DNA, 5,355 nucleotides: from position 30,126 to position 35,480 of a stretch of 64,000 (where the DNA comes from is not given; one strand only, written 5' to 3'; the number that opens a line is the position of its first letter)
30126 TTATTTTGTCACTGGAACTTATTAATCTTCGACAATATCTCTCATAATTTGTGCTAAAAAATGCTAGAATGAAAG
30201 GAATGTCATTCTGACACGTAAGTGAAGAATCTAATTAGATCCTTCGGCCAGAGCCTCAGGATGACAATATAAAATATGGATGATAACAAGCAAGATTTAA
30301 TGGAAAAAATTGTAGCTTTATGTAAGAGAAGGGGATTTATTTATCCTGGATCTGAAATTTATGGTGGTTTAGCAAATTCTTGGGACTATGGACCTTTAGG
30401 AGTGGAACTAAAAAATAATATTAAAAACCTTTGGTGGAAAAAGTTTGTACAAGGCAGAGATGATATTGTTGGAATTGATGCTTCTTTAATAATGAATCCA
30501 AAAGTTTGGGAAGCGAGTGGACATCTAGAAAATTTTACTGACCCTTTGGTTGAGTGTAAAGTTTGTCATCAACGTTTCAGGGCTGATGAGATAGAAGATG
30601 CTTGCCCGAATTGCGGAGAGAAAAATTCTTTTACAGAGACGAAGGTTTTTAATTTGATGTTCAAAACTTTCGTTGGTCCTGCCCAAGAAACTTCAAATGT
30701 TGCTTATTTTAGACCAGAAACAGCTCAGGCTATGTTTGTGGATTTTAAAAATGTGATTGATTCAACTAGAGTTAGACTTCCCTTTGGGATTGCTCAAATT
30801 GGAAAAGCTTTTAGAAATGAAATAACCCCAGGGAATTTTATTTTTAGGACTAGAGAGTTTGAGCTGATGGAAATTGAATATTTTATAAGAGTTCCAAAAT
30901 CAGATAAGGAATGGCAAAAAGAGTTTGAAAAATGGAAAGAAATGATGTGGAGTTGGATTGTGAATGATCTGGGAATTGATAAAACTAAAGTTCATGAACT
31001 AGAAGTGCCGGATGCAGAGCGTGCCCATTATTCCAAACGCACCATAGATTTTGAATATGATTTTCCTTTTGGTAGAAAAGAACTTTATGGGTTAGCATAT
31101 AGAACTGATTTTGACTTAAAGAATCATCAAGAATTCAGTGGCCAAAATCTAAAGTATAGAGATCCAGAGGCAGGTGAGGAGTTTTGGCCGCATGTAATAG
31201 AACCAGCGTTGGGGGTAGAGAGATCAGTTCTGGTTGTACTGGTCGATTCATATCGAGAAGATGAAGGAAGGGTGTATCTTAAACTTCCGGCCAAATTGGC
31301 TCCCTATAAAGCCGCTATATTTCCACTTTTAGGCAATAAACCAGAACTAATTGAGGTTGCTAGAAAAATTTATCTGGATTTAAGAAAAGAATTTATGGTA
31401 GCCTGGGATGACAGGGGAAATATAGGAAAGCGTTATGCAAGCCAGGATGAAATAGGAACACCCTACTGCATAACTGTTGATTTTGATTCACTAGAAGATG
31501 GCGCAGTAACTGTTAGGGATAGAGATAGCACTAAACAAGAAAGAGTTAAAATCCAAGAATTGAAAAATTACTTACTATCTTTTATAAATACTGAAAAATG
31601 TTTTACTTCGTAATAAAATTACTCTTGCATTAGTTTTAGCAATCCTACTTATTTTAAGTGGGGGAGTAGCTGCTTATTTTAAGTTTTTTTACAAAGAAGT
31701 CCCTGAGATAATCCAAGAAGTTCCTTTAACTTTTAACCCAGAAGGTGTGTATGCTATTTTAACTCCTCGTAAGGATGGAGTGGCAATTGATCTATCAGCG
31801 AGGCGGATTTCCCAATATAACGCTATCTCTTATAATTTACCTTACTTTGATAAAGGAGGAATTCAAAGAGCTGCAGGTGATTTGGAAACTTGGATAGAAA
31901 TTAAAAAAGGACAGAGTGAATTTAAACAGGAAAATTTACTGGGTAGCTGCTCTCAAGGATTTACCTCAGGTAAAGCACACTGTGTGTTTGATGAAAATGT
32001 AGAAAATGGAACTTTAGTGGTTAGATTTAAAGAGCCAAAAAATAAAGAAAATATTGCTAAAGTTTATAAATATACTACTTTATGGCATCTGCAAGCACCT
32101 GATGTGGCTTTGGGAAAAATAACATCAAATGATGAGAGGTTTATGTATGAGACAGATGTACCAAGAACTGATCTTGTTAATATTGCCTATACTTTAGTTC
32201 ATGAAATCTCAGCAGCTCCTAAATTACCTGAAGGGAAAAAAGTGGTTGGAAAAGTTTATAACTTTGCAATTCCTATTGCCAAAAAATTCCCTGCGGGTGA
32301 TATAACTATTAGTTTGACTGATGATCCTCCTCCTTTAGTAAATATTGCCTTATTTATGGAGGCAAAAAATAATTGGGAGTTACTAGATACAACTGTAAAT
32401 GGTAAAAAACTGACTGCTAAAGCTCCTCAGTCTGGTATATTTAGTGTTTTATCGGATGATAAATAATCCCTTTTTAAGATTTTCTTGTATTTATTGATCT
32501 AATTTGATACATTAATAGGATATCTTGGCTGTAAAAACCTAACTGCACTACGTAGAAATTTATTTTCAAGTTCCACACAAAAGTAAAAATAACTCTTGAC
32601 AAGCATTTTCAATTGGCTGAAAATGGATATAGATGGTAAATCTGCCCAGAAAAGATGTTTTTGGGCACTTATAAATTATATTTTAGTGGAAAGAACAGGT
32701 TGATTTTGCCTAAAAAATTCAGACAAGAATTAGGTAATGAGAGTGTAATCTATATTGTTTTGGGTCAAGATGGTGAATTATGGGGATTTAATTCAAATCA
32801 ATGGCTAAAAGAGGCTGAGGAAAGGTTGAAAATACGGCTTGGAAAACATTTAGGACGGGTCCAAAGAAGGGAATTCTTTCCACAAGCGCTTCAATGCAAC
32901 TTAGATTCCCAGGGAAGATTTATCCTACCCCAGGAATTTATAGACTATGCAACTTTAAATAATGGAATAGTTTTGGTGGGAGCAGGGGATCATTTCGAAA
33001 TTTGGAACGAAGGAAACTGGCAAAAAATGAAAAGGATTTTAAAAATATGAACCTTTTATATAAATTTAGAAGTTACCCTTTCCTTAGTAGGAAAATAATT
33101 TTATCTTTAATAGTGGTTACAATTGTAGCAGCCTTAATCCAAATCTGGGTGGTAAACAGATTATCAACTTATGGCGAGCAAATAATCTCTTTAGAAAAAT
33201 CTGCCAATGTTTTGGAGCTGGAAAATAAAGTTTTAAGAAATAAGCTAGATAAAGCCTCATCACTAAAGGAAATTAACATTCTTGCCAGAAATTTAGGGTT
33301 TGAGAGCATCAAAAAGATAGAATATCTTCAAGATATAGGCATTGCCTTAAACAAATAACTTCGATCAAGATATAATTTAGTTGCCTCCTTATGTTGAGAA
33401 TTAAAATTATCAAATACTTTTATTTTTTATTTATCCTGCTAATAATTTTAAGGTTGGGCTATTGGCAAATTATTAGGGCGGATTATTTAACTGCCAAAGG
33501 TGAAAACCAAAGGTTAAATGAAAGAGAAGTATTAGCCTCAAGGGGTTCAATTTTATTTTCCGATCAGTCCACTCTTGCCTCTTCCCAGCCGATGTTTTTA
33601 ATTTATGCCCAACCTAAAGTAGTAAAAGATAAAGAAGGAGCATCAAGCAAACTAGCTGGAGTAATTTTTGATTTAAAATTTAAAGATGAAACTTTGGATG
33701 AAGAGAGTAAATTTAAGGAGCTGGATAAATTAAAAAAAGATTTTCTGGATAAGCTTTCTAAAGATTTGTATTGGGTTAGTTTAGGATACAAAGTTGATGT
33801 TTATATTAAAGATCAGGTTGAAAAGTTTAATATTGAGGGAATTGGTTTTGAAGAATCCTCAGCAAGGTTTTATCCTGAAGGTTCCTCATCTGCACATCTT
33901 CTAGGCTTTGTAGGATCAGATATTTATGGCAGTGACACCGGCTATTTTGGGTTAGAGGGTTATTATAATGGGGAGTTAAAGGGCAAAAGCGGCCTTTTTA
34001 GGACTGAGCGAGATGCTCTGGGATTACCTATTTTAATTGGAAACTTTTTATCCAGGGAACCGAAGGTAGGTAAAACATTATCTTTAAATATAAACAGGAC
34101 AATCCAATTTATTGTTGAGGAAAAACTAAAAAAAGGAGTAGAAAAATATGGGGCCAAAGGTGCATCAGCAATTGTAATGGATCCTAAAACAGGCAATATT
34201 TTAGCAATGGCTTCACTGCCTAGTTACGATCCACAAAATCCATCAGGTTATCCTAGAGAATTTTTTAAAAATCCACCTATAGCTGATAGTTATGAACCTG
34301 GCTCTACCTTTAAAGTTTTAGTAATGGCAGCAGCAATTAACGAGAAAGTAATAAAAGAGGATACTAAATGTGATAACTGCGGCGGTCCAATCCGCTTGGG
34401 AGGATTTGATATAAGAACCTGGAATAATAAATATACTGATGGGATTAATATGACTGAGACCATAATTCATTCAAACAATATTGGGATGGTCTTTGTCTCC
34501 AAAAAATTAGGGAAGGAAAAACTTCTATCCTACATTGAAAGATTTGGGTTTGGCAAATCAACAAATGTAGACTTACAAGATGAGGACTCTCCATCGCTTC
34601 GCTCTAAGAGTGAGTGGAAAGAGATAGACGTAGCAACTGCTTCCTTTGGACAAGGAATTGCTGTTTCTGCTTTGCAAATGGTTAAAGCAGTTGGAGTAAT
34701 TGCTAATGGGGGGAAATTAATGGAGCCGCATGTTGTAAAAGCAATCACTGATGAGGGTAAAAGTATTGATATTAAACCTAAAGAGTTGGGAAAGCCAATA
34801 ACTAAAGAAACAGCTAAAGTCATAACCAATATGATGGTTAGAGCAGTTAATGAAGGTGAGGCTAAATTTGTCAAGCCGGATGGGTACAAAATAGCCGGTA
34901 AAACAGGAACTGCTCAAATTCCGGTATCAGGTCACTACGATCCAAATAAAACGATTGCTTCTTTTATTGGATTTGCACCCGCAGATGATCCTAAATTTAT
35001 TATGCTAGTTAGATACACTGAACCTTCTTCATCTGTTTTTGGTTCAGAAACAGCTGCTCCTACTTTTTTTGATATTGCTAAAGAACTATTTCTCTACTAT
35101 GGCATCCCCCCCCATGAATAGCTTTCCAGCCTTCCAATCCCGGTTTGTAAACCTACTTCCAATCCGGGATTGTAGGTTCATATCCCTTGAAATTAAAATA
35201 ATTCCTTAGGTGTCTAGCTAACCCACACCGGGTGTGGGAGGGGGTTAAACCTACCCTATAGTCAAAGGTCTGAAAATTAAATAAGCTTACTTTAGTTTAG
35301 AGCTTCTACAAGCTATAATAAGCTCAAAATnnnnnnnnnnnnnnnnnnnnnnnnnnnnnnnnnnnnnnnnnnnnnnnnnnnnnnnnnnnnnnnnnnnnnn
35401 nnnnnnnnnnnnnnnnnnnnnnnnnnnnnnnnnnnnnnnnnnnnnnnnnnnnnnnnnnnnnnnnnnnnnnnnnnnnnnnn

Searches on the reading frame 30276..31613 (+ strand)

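Call 76: search_protein_families(library=pfam, proteins=[window:30276-31613:+], max_evalue=0.01)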
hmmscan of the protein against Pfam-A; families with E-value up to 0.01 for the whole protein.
window:30276-31613:+ (445 aa): 3 families
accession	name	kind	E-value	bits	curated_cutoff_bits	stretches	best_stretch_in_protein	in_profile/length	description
PF03129.25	HGTP_anticodon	-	6e-21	74.8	21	1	345-434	1-92/94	Anticodon binding domain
PF00587.30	tRNA-synt_2b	-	2.5e-10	41.2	29.3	1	142-322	10-176/179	tRNA synthetase class II core domain (G, H, P, S and T)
PF23455.1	DUF7129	-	0.0035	17.5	30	1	92-116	12-36/45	Domain of unknown function (DUF7129)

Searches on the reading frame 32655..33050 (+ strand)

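Call 90: search_protein_families(library=pfam, proteins=[window:32655-33050:+], max_evalue=0.0001)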
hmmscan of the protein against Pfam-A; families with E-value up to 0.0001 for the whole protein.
window:32655-33050:+ (131 aa): 1 family
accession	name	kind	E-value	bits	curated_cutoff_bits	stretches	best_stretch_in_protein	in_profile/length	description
PF02381.23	MraZ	-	5.6e-26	90.8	23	2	74-125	1-52/72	MraZ protein, putative antitoxin-like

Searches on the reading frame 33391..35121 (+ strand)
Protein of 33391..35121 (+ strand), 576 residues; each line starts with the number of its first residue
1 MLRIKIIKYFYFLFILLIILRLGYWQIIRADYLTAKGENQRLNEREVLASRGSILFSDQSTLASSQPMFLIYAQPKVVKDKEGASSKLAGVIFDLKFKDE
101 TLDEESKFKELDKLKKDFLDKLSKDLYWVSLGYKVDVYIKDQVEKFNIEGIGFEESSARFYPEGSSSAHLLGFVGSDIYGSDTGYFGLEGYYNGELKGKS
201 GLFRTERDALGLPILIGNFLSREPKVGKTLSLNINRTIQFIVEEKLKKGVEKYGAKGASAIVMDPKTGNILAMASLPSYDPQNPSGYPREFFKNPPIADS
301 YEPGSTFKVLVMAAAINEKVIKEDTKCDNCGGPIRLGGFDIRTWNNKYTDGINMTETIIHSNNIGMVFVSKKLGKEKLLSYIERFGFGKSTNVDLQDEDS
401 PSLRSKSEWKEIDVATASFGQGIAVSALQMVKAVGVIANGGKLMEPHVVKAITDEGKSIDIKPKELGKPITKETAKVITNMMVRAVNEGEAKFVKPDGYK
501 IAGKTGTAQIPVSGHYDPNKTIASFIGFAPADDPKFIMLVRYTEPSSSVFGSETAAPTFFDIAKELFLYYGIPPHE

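Call 25: search_protein_families(library=pfam, proteins=[window:33391-35121:+], max_evalue=0.001)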
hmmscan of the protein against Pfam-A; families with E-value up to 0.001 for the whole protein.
window:33391-35121:+ (576 aa): 2 families
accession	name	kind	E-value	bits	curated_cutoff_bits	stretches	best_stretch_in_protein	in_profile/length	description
PF00905.27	Transpeptidase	-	1.2e-76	258.2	22.1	1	259-562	2-297/299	Penicillin binding protein transpeptidase domain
PF03717.20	PBP_dimer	-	3.6e-14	54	24.4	1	49-212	4-174/180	Penicillin-binding Protein dimerisation domain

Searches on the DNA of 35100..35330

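Call 65: search_rna_families(source=window, start=35100, end=35330, threshold=evalue, max_evalue=10, show_alignments=2)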
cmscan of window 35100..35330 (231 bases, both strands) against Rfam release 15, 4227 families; matches with E-value up to 10: 4.
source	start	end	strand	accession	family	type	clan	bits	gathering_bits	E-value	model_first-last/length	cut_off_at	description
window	35126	35181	+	RF03735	mir-1502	Gene; miRNA;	-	16.3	66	5.4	1-59/59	no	mir-1502 microRNA precursor family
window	35207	35253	+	RF02266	XIST_intron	Gene; lncRNA;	-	14.1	70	7.6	1-68/68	no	XIST 3' intron conserved motif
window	35127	35179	+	RF04096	mir-4433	Gene; miRNA;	-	13.5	77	5.9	1-83/83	no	mir-4433 microRNA precursor family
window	35156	35193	-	RF01346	CRISPR-DR36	Gene; CRISPR;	-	10.4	38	8.7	1-36/36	no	CRISPR RNA direct repeat element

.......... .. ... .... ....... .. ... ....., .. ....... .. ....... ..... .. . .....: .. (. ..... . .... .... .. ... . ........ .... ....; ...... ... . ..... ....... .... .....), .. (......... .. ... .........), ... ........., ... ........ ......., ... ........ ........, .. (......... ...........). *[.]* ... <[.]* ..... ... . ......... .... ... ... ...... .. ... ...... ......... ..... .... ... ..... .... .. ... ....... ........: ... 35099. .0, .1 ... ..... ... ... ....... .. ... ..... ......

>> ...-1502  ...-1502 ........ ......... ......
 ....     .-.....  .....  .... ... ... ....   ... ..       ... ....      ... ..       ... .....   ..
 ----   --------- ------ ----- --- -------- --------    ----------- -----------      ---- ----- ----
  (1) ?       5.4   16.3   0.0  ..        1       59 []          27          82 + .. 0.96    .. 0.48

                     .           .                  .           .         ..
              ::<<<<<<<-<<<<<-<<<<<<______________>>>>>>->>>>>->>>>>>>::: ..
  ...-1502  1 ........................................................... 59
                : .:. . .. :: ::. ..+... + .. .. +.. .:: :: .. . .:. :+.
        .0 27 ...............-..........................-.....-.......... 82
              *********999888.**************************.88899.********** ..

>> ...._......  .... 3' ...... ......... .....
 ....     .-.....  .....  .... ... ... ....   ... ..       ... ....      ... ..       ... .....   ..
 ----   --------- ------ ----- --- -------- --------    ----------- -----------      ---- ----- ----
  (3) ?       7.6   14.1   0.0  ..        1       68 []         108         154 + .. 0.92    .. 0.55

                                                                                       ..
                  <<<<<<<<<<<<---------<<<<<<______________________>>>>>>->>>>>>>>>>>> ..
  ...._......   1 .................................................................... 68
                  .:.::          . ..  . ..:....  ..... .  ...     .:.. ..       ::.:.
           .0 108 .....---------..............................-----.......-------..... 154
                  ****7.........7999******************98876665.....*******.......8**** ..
